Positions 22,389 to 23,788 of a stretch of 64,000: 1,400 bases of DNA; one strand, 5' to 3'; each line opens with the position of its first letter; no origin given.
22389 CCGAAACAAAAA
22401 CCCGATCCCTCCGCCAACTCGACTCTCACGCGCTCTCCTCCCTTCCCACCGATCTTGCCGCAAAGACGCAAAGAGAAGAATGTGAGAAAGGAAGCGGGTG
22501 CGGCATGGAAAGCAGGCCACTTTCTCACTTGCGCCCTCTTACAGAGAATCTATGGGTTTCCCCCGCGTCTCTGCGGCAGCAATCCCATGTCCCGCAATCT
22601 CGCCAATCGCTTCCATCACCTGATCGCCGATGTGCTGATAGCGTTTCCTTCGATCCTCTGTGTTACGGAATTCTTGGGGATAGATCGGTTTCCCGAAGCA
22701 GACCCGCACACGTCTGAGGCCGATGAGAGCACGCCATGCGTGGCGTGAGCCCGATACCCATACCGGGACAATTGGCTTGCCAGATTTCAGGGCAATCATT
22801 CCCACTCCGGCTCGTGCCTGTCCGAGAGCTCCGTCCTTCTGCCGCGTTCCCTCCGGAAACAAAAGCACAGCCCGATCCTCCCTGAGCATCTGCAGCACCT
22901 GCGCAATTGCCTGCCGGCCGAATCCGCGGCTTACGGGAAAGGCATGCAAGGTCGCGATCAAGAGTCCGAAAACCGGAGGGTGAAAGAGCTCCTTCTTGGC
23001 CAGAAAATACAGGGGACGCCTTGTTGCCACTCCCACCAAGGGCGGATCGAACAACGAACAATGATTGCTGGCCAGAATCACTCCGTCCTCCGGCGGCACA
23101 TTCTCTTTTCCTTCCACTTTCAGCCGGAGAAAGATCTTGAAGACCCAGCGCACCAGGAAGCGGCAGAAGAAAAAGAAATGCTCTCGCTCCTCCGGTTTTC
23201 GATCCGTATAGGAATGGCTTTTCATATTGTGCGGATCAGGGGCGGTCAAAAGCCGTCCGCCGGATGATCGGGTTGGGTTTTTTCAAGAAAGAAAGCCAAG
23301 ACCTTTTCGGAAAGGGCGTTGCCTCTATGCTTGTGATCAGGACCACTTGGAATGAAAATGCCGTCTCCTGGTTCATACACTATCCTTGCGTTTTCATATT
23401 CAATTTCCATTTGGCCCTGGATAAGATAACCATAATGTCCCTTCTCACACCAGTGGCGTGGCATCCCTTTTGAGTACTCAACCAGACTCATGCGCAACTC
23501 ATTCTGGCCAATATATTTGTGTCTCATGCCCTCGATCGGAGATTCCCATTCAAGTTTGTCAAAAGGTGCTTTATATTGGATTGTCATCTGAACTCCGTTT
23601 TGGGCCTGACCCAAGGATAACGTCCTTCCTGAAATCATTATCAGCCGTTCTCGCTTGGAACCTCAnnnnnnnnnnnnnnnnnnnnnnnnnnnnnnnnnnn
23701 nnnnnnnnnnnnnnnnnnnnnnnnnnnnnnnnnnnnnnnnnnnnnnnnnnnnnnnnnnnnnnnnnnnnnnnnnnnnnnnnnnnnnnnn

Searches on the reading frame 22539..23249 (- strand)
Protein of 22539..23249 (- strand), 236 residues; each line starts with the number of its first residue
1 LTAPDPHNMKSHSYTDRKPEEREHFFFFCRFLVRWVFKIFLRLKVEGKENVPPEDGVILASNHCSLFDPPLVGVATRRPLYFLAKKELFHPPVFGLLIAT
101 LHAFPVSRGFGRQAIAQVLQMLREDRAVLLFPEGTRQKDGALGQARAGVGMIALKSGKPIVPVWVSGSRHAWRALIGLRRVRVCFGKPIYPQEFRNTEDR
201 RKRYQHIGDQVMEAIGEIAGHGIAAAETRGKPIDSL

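Call 81: search_protein_families(library=pfam, proteins=[window:22539-23249:-], max_evalue=0.001)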
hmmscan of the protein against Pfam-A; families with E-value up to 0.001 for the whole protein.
window:22539-23249:- (236 aa): 1 family
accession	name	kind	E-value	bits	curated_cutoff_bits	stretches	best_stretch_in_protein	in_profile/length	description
PF01553.26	Acyltransferase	-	2.8e-29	102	23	1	42-166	1-132/132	Acyltransferase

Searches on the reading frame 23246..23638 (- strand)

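Call 81: search_protein_families(library=pfam, proteins=[window:23246-23638:-], max_evalue=0.001)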
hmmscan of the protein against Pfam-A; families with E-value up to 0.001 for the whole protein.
window:23246-23638:- (130 aa): 2 families
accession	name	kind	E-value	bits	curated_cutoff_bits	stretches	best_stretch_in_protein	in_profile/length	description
PF07883.17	Cupin_2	-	7e-08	32.5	27.2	1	58-107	10-58/70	Cupin domain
PF02311.25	AraC_binding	-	0.00035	20.7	21.1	1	58-112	15-67/135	AraC-like ligand binding domain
